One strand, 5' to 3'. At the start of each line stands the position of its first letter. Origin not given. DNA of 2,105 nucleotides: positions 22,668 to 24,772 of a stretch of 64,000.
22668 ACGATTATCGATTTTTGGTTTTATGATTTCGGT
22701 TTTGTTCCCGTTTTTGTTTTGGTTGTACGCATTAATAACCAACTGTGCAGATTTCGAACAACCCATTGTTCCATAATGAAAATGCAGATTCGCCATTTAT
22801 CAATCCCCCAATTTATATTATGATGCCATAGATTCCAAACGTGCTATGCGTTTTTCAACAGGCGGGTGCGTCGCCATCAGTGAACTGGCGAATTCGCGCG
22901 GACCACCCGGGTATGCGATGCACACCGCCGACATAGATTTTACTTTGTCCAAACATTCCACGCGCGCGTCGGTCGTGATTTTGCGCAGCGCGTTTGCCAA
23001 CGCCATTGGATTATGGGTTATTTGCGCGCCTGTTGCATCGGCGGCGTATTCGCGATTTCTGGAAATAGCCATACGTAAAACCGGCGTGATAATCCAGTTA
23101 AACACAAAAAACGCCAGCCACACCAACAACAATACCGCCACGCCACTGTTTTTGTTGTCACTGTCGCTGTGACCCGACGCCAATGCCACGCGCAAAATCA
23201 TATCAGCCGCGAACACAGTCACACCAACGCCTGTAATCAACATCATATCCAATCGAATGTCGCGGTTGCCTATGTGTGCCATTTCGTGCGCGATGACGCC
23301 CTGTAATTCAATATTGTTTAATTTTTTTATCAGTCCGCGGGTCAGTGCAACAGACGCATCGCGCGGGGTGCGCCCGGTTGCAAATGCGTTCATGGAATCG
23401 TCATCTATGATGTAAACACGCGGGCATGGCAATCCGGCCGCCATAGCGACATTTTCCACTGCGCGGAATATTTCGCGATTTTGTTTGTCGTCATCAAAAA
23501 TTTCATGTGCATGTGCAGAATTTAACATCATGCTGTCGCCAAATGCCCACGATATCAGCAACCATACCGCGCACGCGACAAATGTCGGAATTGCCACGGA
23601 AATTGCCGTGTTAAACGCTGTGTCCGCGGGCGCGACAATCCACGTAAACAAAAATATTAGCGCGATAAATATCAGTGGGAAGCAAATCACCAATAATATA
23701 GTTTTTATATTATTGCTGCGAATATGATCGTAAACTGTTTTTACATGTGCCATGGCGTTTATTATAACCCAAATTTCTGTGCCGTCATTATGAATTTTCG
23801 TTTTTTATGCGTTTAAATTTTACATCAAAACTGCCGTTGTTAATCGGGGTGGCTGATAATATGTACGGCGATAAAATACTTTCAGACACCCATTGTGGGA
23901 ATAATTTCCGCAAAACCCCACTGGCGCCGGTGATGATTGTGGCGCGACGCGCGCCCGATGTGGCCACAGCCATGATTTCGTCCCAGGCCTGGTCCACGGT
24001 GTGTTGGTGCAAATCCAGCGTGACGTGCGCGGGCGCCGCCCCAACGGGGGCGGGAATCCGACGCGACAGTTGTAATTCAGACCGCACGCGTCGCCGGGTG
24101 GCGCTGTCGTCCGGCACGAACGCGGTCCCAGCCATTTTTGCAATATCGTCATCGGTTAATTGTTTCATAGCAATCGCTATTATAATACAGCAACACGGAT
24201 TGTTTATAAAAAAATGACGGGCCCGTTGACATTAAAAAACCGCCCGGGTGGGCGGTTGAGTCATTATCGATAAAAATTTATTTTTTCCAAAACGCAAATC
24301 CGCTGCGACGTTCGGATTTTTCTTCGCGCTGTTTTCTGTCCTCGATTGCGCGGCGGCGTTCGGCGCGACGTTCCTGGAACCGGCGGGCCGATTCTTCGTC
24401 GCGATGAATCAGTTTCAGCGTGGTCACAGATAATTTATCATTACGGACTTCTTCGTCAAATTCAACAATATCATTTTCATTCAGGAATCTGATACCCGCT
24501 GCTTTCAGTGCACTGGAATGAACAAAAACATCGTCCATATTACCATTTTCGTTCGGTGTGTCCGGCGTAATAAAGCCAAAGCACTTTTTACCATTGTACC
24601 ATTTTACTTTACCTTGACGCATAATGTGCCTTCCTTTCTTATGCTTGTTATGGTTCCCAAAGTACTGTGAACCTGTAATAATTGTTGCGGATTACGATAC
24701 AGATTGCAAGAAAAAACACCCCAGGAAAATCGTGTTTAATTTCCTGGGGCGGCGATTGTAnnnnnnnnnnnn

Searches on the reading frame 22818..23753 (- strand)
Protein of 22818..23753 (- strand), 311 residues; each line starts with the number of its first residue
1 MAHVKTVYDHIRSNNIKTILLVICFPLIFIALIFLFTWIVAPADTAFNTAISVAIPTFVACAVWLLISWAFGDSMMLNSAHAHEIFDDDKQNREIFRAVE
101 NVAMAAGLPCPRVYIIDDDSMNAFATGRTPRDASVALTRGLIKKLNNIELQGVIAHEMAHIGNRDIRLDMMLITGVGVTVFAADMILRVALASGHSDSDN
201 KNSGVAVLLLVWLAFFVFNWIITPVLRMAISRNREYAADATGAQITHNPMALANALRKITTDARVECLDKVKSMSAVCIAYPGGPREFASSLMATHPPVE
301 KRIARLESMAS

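Call 3: search_protein_families(library=pfam, proteins=[window:22818-23753:-], max_evalue=0.1)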
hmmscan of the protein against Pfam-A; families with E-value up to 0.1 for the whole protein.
window:22818-23753:- (311 aa): 3 families
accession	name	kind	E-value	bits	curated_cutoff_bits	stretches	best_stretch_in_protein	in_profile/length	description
PF01435.24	Peptidase_M48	-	3.4e-35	122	20.3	1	90-309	2-185/186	Peptidase family M48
PF10263.15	SprT-like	-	0.0059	16.9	25.6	1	129-161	37-72/108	SprT-like family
PF06814.19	GOST_TM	-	0.046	13.8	25.2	1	173-225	109-161/246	GOST, seven transmembrane domain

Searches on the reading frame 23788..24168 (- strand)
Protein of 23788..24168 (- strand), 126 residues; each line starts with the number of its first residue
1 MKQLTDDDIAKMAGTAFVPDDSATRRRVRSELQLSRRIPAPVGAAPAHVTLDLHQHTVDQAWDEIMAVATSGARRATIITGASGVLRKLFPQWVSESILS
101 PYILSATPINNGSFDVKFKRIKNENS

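Call 3: search_protein_families(library=pfam, proteins=[window:23788-24168:-], max_evalue=0.1)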
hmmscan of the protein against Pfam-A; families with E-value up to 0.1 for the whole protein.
window:23788-24168:- (126 aa): 2 families
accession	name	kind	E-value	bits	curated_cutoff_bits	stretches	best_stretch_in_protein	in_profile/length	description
PF01713.27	Smr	-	2.2e-05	25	25.7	1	51-105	1-58/77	Smr domain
PF05977.19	MFS_3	-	0.095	11.6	27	0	45-104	293-350/524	Transmembrane secretion effector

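Call 4: search_protein_families(library=ncbifam, proteins=[window:23788-24168:-], max_evalue=0.1)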
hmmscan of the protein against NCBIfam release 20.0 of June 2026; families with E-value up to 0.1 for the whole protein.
window:23788-24168:- (126 aa): 0 families

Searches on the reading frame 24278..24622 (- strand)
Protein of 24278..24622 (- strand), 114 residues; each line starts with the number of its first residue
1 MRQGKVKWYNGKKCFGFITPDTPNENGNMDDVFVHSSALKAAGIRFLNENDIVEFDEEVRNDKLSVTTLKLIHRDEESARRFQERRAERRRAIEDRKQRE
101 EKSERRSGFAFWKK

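Call 3: search_protein_families(library=pfam, proteins=[window:24278-24622:-], max_evalue=0.1)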
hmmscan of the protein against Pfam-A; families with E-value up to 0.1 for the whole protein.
window:24278-24622:- (114 aa): 2 families
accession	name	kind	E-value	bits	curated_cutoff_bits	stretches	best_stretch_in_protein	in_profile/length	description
PF00313.28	CSD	-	6.1e-15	55.3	27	1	3-64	2-58/66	'Cold-shock' DNA-binding domain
PF08206.17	OB_RNB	-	0.034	14.3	24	1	12-41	7-31/58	Ribonuclease B OB domain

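Call 4: search_protein_families(library=ncbifam, proteins=[window:24278-24622:-], max_evalue=0.1)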
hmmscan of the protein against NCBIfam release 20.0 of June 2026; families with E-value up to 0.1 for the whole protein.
window:24278-24622:- (114 aa): 10 families
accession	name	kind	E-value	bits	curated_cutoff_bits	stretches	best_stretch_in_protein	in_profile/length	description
NF049933.1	TransAntitermCspE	equivalog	3.6e-14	52.6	120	1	3-56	5-53/69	transcription antiterminator/RNA stability regulator CspE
NF007378.0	PRK09890.1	equivalog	2.7e-13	49.9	144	1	4-58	7-56/70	cold shock protein CspG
NF007062.0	PRK09507.1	subfamily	1e-12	47.8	133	1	3-56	5-53/69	transcription antiterminator/RNA stability regulator CspE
NF008190.0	PRK10943.1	subfamily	5.4e-12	45.5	137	1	3-56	5-53/69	cold shock-like protein CspC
TIGR02381.1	cspD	equivalog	3.1e-11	43.1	115.4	1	1-58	1-53/68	cold shock domain-containing protein CspD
NF007679.0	PRK10354.1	subfamily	3.2e-11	43.4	130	1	4-56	7-54/70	RNA chaperone/antiterminator CspA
NF007405.0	PRK09937.1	equivalog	3.4e-09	36.8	152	1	1-56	1-51/74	cold shock-like protein CspD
NF011574.0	PRK14998.1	equivalog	3.8e-09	36.6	147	1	1-56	1-51/73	cold shock-like protein CspD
NF003722.0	PRK05329.1-5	equivalog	0.0076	15.5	349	1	35-109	154-226/428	glycerol-3-phosphate dehydrogenase subunit GlpB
NF038236.1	retron_eff_Se72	equivalog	0.017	15.1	82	1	4-56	1-46/62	retron Se72 family effector protein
